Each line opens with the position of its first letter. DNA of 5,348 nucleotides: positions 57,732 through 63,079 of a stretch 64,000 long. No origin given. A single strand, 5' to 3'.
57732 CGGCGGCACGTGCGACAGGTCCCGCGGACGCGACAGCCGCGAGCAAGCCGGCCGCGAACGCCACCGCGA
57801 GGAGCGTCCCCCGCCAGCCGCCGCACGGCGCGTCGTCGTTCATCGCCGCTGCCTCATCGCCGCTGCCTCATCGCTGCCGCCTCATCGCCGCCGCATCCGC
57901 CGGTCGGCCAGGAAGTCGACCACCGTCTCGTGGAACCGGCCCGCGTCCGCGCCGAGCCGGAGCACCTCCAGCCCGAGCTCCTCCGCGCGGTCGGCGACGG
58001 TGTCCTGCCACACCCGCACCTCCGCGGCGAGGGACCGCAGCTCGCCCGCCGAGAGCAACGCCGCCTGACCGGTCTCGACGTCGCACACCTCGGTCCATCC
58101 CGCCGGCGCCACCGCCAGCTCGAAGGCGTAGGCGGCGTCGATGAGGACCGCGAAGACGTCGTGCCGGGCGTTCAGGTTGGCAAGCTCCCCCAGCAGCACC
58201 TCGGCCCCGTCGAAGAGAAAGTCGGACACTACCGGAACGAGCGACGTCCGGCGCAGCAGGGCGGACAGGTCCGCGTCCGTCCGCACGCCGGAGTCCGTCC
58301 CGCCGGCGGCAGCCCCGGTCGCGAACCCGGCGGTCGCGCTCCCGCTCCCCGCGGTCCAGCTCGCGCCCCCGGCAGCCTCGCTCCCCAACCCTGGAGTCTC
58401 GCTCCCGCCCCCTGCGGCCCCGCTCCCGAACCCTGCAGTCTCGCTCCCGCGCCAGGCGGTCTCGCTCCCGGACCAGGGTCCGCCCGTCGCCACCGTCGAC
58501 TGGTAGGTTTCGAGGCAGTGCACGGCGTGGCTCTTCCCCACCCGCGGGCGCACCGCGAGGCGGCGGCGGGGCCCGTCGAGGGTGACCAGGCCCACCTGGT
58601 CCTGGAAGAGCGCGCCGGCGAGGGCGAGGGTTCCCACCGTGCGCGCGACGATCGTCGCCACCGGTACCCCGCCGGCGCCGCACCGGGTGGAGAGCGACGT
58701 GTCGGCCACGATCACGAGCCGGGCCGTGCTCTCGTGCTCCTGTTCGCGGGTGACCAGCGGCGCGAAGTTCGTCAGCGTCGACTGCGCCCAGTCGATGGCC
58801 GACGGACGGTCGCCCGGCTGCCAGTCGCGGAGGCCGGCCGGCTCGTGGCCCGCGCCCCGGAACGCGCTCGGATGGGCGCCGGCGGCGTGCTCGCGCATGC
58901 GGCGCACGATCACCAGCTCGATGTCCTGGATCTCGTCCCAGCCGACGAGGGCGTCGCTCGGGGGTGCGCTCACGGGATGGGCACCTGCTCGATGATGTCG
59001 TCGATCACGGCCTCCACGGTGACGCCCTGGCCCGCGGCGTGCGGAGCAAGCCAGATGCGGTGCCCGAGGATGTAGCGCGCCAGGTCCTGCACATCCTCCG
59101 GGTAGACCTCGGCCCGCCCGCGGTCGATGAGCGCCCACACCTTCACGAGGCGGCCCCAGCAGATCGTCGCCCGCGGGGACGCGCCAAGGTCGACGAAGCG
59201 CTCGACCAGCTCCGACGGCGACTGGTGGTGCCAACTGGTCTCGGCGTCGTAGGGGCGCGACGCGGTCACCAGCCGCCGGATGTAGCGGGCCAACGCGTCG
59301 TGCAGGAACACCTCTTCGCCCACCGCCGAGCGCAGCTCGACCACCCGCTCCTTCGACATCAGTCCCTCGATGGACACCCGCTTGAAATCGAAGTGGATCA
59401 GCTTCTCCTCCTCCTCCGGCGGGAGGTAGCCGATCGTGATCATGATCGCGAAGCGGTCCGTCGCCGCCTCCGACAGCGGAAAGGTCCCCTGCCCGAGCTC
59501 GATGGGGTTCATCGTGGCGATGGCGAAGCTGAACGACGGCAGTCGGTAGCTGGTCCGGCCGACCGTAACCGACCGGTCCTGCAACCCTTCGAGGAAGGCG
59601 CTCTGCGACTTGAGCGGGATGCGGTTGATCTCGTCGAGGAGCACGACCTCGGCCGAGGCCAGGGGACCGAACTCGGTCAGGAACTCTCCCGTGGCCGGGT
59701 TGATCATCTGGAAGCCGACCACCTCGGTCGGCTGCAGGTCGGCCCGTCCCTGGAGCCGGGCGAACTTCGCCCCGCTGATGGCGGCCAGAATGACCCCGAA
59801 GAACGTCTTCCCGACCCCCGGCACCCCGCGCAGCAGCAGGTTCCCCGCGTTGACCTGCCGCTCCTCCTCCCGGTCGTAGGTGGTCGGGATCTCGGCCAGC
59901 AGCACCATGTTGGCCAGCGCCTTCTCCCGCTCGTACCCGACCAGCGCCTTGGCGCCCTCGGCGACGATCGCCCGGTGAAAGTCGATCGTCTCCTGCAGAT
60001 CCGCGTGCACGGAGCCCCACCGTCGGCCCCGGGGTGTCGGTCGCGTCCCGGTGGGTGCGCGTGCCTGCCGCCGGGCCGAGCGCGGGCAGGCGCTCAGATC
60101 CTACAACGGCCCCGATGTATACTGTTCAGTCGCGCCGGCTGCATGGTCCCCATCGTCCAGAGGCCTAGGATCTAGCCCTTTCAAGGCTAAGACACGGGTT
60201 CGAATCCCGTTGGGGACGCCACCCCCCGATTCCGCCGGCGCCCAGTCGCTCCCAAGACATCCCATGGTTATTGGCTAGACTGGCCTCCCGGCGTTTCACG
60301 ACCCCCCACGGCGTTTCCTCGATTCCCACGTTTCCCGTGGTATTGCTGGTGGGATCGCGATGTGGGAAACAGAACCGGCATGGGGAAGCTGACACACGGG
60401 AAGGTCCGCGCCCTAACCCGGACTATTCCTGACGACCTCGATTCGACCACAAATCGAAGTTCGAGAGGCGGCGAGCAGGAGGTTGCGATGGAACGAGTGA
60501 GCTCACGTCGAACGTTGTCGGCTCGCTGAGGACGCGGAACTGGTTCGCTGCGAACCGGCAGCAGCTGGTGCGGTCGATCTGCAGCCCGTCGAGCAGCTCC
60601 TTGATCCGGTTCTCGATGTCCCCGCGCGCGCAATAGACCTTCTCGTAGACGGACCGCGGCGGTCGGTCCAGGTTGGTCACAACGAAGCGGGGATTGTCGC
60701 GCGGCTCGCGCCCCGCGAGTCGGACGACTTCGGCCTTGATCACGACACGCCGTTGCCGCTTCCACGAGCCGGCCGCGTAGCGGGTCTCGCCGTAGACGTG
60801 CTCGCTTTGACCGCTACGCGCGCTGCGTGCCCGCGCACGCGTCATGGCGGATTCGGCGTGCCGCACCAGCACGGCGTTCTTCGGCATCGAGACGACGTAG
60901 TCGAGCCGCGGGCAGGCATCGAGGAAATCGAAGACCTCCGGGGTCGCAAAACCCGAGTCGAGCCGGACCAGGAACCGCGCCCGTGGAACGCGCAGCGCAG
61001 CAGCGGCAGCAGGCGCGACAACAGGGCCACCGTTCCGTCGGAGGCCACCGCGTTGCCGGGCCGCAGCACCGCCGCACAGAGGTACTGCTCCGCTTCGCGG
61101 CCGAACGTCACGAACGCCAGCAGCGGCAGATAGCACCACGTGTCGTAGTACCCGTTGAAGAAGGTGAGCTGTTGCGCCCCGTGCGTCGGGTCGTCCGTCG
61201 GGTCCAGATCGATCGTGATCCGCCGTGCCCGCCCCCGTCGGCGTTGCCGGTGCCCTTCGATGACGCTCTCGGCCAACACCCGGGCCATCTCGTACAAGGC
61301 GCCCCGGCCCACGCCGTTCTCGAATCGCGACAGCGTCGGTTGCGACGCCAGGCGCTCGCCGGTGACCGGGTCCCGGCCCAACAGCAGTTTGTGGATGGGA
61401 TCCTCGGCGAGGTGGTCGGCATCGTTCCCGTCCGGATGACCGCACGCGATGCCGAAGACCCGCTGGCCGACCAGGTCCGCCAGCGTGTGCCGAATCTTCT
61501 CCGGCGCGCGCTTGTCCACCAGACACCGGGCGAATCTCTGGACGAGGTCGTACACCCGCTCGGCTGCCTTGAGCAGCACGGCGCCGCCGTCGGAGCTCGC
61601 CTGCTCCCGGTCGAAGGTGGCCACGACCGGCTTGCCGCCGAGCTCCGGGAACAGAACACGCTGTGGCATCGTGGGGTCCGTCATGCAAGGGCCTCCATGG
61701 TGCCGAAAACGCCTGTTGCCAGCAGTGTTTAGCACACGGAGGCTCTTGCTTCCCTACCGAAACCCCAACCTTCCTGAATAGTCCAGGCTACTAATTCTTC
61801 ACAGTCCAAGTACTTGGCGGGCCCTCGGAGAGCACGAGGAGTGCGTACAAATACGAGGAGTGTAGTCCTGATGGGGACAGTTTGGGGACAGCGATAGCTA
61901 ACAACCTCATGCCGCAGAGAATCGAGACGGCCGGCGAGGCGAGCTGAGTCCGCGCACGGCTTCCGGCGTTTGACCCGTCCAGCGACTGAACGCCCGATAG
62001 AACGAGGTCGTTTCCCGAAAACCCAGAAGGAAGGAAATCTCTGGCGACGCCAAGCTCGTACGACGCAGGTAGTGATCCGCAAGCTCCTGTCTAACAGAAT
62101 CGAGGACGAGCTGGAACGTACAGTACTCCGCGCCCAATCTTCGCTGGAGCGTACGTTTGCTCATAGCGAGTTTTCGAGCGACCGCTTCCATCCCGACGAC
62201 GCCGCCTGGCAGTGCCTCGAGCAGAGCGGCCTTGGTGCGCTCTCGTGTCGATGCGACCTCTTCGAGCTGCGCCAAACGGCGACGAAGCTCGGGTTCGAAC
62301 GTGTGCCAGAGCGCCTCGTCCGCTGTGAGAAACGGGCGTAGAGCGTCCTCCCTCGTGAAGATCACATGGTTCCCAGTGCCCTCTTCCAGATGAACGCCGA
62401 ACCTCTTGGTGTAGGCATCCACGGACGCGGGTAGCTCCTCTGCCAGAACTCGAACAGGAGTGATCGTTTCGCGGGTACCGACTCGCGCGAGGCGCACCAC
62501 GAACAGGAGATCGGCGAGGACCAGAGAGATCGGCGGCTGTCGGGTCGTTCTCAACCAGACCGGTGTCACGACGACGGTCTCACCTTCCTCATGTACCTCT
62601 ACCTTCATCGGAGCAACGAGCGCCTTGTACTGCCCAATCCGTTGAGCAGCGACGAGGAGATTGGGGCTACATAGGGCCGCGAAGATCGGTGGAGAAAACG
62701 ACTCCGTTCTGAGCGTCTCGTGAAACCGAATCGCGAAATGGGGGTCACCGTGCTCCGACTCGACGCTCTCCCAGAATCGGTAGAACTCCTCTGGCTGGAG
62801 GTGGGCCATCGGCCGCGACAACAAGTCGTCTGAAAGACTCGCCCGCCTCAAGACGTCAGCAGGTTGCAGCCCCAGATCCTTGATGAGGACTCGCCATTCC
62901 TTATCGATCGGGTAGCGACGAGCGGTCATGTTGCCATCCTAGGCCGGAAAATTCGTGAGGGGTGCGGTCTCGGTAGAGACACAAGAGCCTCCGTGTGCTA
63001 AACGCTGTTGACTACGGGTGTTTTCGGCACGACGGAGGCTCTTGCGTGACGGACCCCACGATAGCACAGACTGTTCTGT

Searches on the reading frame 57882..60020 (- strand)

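Call 77: search_protein_families(library=pfam, proteins=[window:57882-60020:-], max_evalue=0.001)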
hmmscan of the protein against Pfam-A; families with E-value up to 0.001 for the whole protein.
window:57882-60020:- (712 aa): 1 family
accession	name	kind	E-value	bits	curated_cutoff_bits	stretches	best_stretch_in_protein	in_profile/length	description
PF01882.25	DUF58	-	1.4e-15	57.6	23.4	2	398-507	3-109/216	Protein of unknown function DUF58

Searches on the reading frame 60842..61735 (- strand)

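Call 77: search_protein_families(library=pfam, proteins=[window:60842-61735:-], max_evalue=0.001)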
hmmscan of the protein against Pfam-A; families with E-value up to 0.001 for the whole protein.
window:60842-61735:- (297 aa): 1 family
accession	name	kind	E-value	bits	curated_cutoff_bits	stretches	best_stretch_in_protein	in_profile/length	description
PF13701.12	DDE_Tnp_1_4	-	3.3e-58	197.4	34.7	1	31-251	3-214/435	Transposase DDE domain group 1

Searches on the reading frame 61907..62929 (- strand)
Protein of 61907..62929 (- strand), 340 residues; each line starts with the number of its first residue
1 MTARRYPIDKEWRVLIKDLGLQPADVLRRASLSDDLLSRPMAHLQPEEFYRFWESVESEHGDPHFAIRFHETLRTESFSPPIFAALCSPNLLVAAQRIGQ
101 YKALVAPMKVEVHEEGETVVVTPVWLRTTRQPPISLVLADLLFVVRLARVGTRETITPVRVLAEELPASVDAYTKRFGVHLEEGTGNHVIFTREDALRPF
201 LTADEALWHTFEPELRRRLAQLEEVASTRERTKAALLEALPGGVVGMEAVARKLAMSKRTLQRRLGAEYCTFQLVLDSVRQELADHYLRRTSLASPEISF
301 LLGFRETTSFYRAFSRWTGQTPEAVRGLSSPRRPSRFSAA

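Call 77: search_protein_families(library=pfam, proteins=[window:61907-62929:-], max_evalue=0.001)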
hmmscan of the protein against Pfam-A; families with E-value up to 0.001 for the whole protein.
window:61907-62929:- (340 aa): 3 families
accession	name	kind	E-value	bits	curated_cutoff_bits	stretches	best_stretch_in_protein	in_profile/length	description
PF12625.12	Arabinose_bd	-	3.1e-22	80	27.6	1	20-199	1-184/185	Arabinose-binding domain of AraC transcription regulator, N-term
PF12833.13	HTH_18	-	3.5e-15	56.5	33.6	1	251-326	2-78/80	Helix-turn-helix domain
PF00165.29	HTH_AraC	-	5.6e-05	23.6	26.6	0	297-326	13-41/42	Bacterial regulatory helix-turn-helix proteins, AraC family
